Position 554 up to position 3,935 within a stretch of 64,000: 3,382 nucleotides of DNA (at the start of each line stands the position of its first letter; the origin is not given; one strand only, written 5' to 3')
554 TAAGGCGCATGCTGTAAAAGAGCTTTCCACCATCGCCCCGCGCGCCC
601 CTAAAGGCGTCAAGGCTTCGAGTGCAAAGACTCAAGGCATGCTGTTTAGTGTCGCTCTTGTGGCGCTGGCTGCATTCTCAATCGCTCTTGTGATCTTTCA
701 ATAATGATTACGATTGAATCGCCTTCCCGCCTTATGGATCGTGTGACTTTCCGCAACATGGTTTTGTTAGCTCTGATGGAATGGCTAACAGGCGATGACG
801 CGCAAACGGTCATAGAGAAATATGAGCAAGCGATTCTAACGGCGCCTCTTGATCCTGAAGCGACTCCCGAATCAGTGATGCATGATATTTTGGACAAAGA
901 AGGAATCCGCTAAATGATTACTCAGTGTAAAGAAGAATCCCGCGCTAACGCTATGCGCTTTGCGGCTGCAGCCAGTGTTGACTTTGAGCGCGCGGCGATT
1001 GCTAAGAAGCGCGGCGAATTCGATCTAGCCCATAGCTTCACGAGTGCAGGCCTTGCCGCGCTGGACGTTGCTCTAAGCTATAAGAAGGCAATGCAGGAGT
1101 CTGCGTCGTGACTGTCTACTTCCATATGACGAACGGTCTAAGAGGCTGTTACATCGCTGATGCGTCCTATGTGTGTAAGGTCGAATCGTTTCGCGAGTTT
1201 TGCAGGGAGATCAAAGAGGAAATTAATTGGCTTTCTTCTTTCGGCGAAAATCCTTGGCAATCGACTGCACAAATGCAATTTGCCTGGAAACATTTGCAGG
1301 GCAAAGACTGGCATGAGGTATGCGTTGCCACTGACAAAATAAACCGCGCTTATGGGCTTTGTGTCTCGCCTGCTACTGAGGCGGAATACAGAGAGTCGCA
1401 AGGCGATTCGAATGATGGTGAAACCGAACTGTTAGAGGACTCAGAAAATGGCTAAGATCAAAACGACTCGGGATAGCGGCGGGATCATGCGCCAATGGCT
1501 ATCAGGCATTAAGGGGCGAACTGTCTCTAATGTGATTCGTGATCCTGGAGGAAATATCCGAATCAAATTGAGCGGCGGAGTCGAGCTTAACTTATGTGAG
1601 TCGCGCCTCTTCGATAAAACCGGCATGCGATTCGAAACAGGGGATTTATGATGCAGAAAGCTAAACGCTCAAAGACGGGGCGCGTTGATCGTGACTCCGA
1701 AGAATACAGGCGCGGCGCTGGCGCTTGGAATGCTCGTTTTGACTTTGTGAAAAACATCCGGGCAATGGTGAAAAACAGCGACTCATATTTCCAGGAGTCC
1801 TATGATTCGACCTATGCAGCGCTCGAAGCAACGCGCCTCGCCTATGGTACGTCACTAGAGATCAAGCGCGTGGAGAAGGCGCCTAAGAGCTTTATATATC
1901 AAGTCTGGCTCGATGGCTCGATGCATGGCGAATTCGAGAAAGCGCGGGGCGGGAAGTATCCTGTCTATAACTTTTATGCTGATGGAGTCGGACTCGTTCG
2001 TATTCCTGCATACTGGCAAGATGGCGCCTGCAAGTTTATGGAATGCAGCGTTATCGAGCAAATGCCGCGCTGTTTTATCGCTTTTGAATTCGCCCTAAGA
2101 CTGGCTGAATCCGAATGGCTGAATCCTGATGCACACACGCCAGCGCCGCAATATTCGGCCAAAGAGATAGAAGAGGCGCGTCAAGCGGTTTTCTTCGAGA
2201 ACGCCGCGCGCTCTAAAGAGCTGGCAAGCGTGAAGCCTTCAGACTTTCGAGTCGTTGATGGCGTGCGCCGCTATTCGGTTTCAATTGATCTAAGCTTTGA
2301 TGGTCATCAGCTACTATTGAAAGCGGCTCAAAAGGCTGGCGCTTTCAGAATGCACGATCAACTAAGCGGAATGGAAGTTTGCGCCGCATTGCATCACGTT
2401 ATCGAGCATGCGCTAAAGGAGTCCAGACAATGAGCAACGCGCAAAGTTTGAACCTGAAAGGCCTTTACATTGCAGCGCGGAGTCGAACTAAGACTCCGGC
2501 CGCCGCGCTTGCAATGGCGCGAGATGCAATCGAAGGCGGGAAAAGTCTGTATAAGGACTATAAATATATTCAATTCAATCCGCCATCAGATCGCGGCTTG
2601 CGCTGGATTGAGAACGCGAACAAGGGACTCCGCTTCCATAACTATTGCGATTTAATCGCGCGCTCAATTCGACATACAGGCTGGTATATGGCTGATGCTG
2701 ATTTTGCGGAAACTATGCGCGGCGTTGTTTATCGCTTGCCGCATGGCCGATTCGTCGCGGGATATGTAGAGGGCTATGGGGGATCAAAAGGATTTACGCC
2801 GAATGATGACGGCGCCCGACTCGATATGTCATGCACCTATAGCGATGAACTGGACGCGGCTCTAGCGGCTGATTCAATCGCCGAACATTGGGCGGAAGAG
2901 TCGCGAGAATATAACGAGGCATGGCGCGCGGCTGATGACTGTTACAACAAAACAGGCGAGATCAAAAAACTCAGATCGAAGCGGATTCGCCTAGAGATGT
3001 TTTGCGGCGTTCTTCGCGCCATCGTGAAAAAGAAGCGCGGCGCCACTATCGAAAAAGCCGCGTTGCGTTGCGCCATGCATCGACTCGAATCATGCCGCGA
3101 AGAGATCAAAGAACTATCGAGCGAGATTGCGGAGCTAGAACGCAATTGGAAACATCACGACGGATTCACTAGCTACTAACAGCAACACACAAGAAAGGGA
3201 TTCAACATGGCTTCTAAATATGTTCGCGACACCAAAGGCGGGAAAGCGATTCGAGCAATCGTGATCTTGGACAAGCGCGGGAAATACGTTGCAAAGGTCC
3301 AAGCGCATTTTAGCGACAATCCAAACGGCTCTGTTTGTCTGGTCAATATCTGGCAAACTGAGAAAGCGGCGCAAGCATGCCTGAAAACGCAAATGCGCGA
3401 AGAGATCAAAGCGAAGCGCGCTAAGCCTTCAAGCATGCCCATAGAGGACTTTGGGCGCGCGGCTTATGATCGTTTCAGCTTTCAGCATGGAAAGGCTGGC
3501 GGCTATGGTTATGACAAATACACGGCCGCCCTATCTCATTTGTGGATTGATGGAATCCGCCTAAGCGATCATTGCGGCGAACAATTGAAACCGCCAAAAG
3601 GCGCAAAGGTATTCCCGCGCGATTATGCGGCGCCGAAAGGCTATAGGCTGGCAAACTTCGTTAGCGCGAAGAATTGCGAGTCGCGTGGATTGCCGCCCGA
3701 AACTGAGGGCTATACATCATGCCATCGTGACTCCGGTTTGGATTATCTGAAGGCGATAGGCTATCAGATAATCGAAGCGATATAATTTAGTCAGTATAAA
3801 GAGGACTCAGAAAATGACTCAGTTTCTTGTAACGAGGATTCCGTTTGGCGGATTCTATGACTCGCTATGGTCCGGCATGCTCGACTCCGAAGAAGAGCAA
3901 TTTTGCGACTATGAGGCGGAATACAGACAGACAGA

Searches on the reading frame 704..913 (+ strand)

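Call 127: search_protein_families(library=pfam, proteins=[window:704-913:+], max_evalue=0.1)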
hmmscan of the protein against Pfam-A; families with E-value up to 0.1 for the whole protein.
window:704-913:+ (69 aa): 1 family
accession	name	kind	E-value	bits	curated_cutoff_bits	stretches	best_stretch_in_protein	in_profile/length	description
PF10796.14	Anti-adapt_IraP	-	0.017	16.2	23.2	1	9-53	21-65/86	Sigma-S stabilisation anti-adaptor protein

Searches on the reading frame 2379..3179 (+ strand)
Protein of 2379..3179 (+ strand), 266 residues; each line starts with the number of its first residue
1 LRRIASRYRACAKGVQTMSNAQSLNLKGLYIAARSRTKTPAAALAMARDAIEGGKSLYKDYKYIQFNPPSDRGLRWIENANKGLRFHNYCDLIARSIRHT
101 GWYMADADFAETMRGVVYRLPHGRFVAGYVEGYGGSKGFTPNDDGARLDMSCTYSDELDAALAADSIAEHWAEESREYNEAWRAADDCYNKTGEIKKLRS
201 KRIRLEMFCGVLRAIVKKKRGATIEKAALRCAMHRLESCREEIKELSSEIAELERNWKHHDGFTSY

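Call 10: search_protein_families(library=phrogs, proteins=[window:2379-3179:+], max_evalue=0.01)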
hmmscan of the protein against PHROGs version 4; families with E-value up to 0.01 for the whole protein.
window:2379-3179:+ (266 aa): 3 families
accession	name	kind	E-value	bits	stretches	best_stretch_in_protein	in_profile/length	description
phrog_8188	-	unknown function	7.1e-22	79.4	1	89-252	89-240/267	-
phrog_33651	-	unknown function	3.2e-16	60.6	1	76-180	58-154/161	-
phrog_27363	-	unknown function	1.5e-14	55.2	1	76-218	46-176/221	-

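Call 11: search_protein_families(library=pfam, proteins=[window:2379-3179:+], max_evalue=0.01)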
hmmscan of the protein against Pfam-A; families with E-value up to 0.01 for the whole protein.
window:2379-3179:+ (266 aa): 0 families

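Call 70: search_protein_families(library=pfam, proteins=[window:2379-3179:+], max_evalue=5)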
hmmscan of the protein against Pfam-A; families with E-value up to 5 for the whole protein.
window:2379-3179:+ (266 aa): 3 families
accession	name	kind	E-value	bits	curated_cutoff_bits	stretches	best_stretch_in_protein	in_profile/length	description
PF17107.11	SesA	-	0.017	15.7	26.3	1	185-248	11-78/122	N-terminal domain on NACHT_NTPase and P-loop NTPases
PF20939.2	MsrA_helical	-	0.21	11.9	23.7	1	127-148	17-38/51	Selenoprotein methionine sulfoxide reductase A, helical domain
PF00847.26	AP2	-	0.7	10.7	33.3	1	114-141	4-32/54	AP2 domain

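Call 84: search_dna_similar(query=window:2379-3179:+, collection=phages, mode=protein, max_rows=15, max_evalue=0.001)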
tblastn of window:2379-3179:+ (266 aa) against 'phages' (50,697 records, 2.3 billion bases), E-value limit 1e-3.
Records with a match: 10; places in all: 10; records where one place covers at least 80% of the query: 2.
Best place of each record, by identity: <60% 10.
By first word of the organism name: Aeromonas 5; Burkholderia 4; Achromobacter 1.
By host as written in the record: - 3; Burkholderia cenocepacia C6433 2; Achromobacter xylosoxidans 1; Burkholderia cepacia 1; Aeromonas sp. A034 1; Aeromonas sp. 1; Aeromonas veronii C4 1.
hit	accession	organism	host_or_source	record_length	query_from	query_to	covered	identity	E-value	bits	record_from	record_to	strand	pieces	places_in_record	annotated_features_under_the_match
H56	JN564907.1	Burkholderia phage vB_BceS_AH2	Burkholderia cenocepacia C6433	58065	3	220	82%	31.9%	1e-5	52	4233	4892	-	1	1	hypothetical protein (x3)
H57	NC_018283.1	Burkholderia phage vB_BceS_AH2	Burkholderia cenocepacia C6433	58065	3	220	82%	31.9%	1e-5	52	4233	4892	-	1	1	hypothetical protein (x3)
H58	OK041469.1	Achromobacter phage AXY1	Achromobacter xylosoxidans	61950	91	197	40%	32.7%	2e-4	48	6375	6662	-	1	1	hypothetical protein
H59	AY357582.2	Burkholderia phage BcepNazgul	-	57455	70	132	24%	40.0%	2e-4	49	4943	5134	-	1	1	hypothetical protein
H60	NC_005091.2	Burkholderia phage BcepNazgul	Burkholderia cepacia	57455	70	132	24%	40.0%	2e-4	49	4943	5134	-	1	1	hypothetical protein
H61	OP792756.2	Aeromonas phage phiA034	Aeromonas sp. A034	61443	76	134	22%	36.7%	2e-4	49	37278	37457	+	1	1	hypothetical protein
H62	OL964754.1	Aeromonas phage pAEv1812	Aeromonas sp.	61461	89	134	17%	44.7%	6e-4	47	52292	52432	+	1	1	hypothetical protein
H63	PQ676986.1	Aeromonas phage vB_C4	Aeromonas veronii C4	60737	89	134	17%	44.7%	6e-4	47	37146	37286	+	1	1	hypothetical protein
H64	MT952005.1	Aeromonas phage BUCT551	-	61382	89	134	17%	44.7%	6e-4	47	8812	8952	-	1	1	hypothetical protein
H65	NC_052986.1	Aeromonas phage BUCT551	-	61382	89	134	17%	44.7%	6e-4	47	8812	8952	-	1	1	hypothetical protein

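Call 86: get_annotated_region(hit=H57, flank=9000)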
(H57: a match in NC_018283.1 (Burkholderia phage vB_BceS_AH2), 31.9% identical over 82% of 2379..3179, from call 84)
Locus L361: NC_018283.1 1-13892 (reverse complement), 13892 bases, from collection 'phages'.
description: Burkholderia phage AH2, complete genome.
organism: Burkholderia phage vB_BceS_AH2 (NCBI taxid 1133022)
taxonomy: Viruses; Duplodnaviria; Heunggongvirae; Uroviricota; Caudoviricetes; Casjensviridae; Ahduovirus; Burkholderia virus AH2
host: Burkholderia cenocepacia C6433; source: -; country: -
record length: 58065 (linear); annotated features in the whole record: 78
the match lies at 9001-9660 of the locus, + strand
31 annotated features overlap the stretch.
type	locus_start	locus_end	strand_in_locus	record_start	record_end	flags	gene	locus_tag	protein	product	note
CDS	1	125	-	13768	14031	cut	-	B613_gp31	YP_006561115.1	excisionase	gp31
CDS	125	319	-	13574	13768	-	-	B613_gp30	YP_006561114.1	DNA binding protein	gp30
CDS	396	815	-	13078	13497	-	-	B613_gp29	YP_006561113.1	hypothetical protein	gp29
CDS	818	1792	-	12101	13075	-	-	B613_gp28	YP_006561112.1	ParB-like partition protein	gp28; similar to Burkholderia phage BcepNazgul possible transcription regulator (NP_918963.1)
CDS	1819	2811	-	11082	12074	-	-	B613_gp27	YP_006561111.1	hypothetical protein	gp27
CDS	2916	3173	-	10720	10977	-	-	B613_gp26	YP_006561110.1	hypothetical protein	gp26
CDS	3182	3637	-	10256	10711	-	-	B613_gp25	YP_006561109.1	pyrophosphatase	gp25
CDS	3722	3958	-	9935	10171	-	-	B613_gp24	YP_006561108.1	hypothetical protein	gp24; similar to Burkholderia phage BcepNazgul hypothetical protein Nazgul19 (NP_919028.2)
CDS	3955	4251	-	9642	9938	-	-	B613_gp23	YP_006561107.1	hypothetical protein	gp23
CDS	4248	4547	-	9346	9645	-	-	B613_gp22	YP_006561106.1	hypothetical protein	gp22; similar to Burkholderia phage BcepNazgul hypothetical protein Nazgul33 (NP_918967.1)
CDS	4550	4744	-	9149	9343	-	-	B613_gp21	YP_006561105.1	hypothetical protein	gp21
CDS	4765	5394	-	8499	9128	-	-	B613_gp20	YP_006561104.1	RusA-like Holliday junction resolvase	gp20; similar to Burkholderia phage BcepNazgul hypothetical protein Nazgul21 (NP_918955.1)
CDS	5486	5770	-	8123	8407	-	-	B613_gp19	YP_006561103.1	hypothetical protein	gp19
CDS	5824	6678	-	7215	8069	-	-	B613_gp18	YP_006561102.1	cysteine dioxygenase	gp18; similar to Burkholderia phage BcepNazgul hypothetical protein Nazgul34 (NP_918968.1)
CDS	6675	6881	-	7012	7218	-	-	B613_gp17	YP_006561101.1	hypothetical protein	gp17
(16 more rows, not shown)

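Call 93: get_annotated_region(hit=H60, flank=6000)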
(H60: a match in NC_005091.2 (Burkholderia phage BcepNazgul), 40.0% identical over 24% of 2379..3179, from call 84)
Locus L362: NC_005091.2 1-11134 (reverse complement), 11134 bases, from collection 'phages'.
description: Burkholderia phage BcepNazgul, complete genome.
organism: Burkholderia phage BcepNazgul (NCBI taxid 242861)
taxonomy: Viruses; Duplodnaviria; Heunggongvirae; Uroviricota; Caudoviricetes; Casjensviridae; Nazgulvirus; Burkholderia virus BcepNazgul
host: Burkholderia cepacia; source: -; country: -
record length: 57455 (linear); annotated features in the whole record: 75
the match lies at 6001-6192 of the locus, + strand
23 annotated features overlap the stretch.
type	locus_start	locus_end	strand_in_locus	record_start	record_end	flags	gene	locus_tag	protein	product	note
CDS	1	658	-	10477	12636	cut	-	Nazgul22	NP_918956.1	hypothetical protein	-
CDS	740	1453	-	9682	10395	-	-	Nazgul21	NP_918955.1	RusA-like Holliday junction resolvase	-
CDS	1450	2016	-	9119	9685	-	-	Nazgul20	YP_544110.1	hypothetical protein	-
CDS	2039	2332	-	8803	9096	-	-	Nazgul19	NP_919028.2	hypothetical protein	-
CDS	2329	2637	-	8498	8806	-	-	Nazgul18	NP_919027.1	hypothetical protein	-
CDS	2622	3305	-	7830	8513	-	-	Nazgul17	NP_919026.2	hypothetical protein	-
CDS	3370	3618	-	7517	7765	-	-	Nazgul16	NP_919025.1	hypothetical protein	-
CDS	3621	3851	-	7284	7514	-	-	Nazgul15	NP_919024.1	hypothetical protein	-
CDS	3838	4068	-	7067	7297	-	-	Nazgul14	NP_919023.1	hypothetical protein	-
CDS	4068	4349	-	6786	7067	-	-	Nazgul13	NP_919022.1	hypothetical protein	-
CDS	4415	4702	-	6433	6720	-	-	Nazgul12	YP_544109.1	hypothetical protein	-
CDS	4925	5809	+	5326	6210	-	-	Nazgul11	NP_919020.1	hypothetical protein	-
CDS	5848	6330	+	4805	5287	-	-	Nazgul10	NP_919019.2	hypothetical protein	-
CDS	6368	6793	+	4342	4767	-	-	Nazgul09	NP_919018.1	hypothetical protein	-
CDS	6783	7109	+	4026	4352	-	-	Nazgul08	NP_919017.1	hypothetical protein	-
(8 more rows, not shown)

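Call 94: get_annotated_region(hit=H58, flank=6000)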
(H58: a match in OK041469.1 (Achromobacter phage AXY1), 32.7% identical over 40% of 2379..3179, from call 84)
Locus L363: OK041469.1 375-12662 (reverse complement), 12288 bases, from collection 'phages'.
description: Achromobacter phage AXY1, complete genome.
organism: Achromobacter phage AXY1 (NCBI taxid 2884451)
taxonomy: Viruses; Duplodnaviria; Heunggongvirae; Uroviricota; Caudoviricetes; Casjensviridae; Fengtaivirus
host: Achromobacter xylosoxidans; source: -; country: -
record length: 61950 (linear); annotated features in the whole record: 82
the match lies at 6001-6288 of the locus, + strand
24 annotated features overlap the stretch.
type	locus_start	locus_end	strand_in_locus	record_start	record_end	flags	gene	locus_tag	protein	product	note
CDS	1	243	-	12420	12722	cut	-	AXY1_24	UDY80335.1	hypothetical protein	-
CDS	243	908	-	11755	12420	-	-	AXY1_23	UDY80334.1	putative exoribonuclease Rnase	pfam16473,3' exoribonuclease, RNase T-like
CDS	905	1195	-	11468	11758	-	-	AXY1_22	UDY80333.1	hypothetical protein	-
CDS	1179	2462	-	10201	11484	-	-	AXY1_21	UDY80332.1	putative exonuclease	pfam04381,Putative exonuclease, RdgC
CDS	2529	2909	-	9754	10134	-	-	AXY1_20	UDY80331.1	hypothetical protein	-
CDS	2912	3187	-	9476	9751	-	-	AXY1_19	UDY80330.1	hypothetical protein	-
CDS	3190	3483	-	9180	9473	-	-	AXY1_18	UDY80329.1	hypothetical protein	-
CDS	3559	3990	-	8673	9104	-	-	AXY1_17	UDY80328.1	hypothetical protein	-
CDS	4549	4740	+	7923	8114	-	-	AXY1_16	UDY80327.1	hypothetical protein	-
CDS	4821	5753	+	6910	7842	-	-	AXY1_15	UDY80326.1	hypothetical protein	-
CDS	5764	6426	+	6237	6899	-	-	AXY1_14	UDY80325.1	hypothetical protein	-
CDS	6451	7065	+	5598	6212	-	-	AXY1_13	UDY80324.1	hypothetical protein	-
CDS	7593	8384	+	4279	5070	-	-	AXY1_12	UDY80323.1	hypothetical protein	-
CDS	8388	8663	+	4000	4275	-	-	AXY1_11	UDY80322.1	hypothetical protein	-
CDS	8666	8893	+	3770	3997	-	-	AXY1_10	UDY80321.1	hypothetical protein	-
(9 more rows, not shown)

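Call 95: get_annotated_region(hit=H65, flank=6000)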
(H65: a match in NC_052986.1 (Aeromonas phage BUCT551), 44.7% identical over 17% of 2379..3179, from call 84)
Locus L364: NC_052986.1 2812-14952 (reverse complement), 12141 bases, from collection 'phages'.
description: Aeromonas phage BUCT551, complete genome.
organism: Aeromonas phage BUCT551 (NCBI taxid 2776735)
taxonomy: Viruses; Duplodnaviria; Heunggongvirae; Uroviricota; Caudoviricetes; Casjensviridae; Sharonstreetvirus; Sharonstreetvirus BUCT551
host: -; source: -; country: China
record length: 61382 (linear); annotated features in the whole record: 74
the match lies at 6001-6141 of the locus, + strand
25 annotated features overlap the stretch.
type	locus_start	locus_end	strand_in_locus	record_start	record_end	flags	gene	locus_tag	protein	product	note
CDS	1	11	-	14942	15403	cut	-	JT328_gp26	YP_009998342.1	hypothetical protein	hypothetical protein LAh7_26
CDS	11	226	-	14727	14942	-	-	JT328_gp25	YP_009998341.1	RES domain-containing protein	-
CDS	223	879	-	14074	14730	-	-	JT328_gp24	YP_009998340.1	hypothetical protein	-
CDS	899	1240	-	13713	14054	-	-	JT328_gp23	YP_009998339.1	hypothetical protein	hypothetical protein LAh7_23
CDS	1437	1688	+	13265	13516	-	-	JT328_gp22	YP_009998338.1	hypothetical protein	hypothetical protein LAh7_21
CDS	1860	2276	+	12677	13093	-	-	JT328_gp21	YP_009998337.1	hypothetical protein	hypothetical protein LAh7_20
CDS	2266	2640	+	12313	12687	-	-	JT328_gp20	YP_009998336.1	GntR family transcriptional regulator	-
CDS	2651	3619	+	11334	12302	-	-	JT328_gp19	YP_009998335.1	hypothetical protein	hypothetical protein LAh7_19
CDS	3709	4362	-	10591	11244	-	-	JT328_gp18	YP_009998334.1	DNRLRE domain-containing protein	-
CDS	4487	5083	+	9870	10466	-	-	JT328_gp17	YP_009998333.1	hypothetical protein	hypothetical protein LAh7_17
CDS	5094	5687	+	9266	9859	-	-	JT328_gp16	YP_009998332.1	hypothetical protein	-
CDS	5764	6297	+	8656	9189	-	-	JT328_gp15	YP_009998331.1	hypothetical protein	hypothetical protein LAh7_15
CDS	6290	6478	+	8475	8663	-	-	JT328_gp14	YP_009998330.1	hypothetical protein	hypothetical protein LAh7_14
CDS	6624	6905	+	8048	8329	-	-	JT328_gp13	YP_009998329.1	hypothetical protein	hypothetical protein LAh7_13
CDS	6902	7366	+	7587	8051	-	-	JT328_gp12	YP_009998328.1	hypothetical protein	hypothetical protein LAh7_12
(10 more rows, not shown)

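Call 103: find_homologous_proteins(query=window:2379-3179:+, max_evalue=0.001)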
Query window:2379-3179:+ (266 aa): 9 proteins with E <= 0.001 among 8000 candidates.
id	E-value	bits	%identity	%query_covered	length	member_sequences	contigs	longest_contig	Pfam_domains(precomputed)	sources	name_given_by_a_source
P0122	2.9e-166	569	100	94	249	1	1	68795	-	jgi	-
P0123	2.3e-21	95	47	50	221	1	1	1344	-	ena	-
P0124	2.7e-20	91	46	47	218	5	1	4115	-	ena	-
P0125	6.8e-17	80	41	61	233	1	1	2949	-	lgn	-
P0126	1.9e-16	79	40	58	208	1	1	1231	-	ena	-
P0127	1.9e-15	75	43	46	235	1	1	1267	-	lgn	-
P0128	7.4e-10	57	39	53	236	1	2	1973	-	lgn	-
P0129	3.5e-7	48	35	68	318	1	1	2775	-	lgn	-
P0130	3.1e-6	45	41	44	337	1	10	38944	-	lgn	-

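Call 106: find_encoding_contigs(protein=P0130, flank=10000, max_places=3)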
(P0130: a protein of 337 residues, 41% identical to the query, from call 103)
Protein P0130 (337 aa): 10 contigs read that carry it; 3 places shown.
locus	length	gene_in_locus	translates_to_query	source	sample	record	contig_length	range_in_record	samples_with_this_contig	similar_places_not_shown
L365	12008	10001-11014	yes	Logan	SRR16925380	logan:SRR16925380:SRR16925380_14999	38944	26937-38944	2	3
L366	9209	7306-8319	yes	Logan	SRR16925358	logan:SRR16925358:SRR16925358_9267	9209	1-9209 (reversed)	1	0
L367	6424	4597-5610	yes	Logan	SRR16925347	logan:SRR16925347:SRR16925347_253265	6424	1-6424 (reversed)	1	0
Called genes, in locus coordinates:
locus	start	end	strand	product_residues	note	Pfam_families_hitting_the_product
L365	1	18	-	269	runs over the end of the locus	PF02511:Thy1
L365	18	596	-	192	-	-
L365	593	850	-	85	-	-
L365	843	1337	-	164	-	-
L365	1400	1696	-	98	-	-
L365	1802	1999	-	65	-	-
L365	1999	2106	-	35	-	-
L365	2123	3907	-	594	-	-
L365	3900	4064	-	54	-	-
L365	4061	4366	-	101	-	-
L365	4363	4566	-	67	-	-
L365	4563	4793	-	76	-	-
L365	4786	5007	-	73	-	-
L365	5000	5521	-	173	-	-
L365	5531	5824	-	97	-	PF24582:DUF7609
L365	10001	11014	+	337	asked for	-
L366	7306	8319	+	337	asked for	-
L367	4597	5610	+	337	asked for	-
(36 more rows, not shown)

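Call 112: predict_structure(alignment_id=A1)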
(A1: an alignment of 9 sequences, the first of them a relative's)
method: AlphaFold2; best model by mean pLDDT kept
length: 249 residues; sequences in the alignment: 9
mean_pLDDT: 79.1   pTM: 0.60
mean pLDDT of the five models: 79.1, 75.9, 66.6, 66.5, 65.1
residues with pLDDT >= 90: 74; 70-90: 122; 50-70: 32; < 50: 21
segments of 3 or more residues with pLDDT < 50: 1-7, 37-43, 246-249
pLDDT, mean of each block of 10 residues (from residue 1): 46 75 78 56 61 83 80 77 81 86 88 74 63 90 93 91 86 90 94 89 69 90 94 88 52
secondary structure, 60 per line:
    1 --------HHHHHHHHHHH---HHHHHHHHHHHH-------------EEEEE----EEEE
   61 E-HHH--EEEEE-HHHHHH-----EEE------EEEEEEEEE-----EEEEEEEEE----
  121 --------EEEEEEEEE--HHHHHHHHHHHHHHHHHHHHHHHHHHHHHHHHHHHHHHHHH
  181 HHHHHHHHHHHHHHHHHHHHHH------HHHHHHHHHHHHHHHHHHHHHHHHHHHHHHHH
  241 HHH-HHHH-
elements in order: H9-19 H23-34 E48-52 E57-61 E68-72 H74-79 E85-87 E94-102 E108-116 E129-137 H140-202 H209-243 H245-248

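Call 114: fold_search(model_id=the predicted structure, library=pdb)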
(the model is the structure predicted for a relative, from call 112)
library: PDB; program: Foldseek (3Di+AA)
matches with E <= 10: 433; with E <= 0.001: 0
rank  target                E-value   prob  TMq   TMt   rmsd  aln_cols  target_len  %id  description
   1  9ukm_I                1.0e-01  0.47  0.20  0.17  27.3       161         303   11  Cryo-EM structure of bacteriophage P1 head (released 2025-10-22)
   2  9q9h_A                1.4e-01  0.21  0.16  0.10  15.2       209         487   10  Cryo-EM structure of human Mre11-Rad50 complex bound to DNA (released 2025-10-01)
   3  5dny_B                1.4e-01  0.15  0.13  0.11  19.4       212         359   10  Structure of the ATPrS-Mre11/Rad50-DNA complex (released 2016-02-24)
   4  5dac_B                1.7e-01  0.44  0.22  0.15  15.8       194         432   10  ATP-gamma-S bound Rad50 from Chaetomium thermophilum in complex with DNA (released 2016-03-02)
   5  8v8i_D                1.8e-01  0.80  0.30  0.33  15.8       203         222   15  PI3Ka H1047R co-crystal structure with inhibitor in cryptic pocket (compound 5). (released 2024-03-20)
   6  7tcd                  2.1e-01  0.25  0.22  0.15  14.3       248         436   12  LOV2-DARPIN fusion: D13 (released 2023-07-05)
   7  9lwr_B                2.4e-01  0.72  0.31  0.27  15.8       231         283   13  Cryo-EM structure of PI3Kalpha H1047R in complex with compound UCL-TRO-1938 (released 2025-10-01)
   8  8sbj_B                2.7e-01  0.77  0.31  0.30  13.5       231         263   13  Co-structure Phosphatidylinositol 4,5-bisphosphate 3-kinase catalytic subunit alpha isoform complexed with brain penet (released 2023-07-19)
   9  8tsc_B                2.7e-01  0.69  0.30  0.28  15.6       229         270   14  Human PI3K p85alpha/p110alpha H1047R bound to compound 3 (released 2023-11-22)
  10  9q9k_A                2.7e-01  0.14  0.14  0.08  17.2       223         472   10  Cryo-EM structure of human Mre11-Rad50 (MR) complex bound to DNA and telomeric factor TRF2 fragment (438-542) (released 2025-10-01)
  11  8ts9_B                2.9e-01  0.66  0.30  0.28  15.7       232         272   13  Human PI3K p85alpha/p110alpha H1047R bound to compound 1 (released 2023-11-22)
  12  3av0_B                3.2e-01  0.16  0.17  0.13  15.8       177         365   11  Crystal structure of Mre11-Rad50 bound to ATP S (released 2011-05-25)
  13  8am0_B                3.8e-01  0.69  0.32  0.32  15.7       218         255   15  Crystal structure of human T1061E PI3Kalpha in complex with its regulatory subunit and the inhibitor GDC-0077 (Inavoli (released 2023-12-13)
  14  5dac_A                3.8e-01  0.33  0.23  0.16  15.2       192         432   10  ATP-gamma-S bound Rad50 from Chaetomium thermophilum in complex with DNA (released 2016-03-02)
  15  7tbq_E                3.8e-01  0.09  0.15  0.11  17.1       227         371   10  LOV2-DARPIN fusion : D7 (released 2023-07-05)
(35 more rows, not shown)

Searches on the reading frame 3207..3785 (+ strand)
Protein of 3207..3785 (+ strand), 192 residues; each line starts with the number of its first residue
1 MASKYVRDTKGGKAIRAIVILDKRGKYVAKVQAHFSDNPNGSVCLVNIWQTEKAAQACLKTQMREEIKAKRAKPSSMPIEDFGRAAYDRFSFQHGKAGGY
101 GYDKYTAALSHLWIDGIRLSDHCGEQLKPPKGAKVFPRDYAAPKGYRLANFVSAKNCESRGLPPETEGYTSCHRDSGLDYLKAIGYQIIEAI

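Call 10: search_protein_families(library=phrogs, proteins=[window:3207-3785:+], max_evalue=0.01)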
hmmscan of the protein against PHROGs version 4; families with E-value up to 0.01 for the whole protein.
window:3207-3785:+ (192 aa): 1 family
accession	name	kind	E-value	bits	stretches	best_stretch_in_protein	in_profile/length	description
phrog_7028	-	unknown function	0.0026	18.9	0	88-110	69-91/130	-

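Call 11: search_protein_families(library=pfam, proteins=[window:3207-3785:+], max_evalue=0.01)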
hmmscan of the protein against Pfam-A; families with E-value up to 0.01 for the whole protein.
window:3207-3785:+ (192 aa): 0 families

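Call 70: search_protein_families(library=pfam, proteins=[window:3207-3785:+], max_evalue=5)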
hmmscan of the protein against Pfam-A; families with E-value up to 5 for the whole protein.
window:3207-3785:+ (192 aa): 1 family
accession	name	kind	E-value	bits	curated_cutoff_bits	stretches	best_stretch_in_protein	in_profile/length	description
PF10114.15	PocR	-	0.17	12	23.9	1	17-69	22-67/162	Sensory domain found in PocR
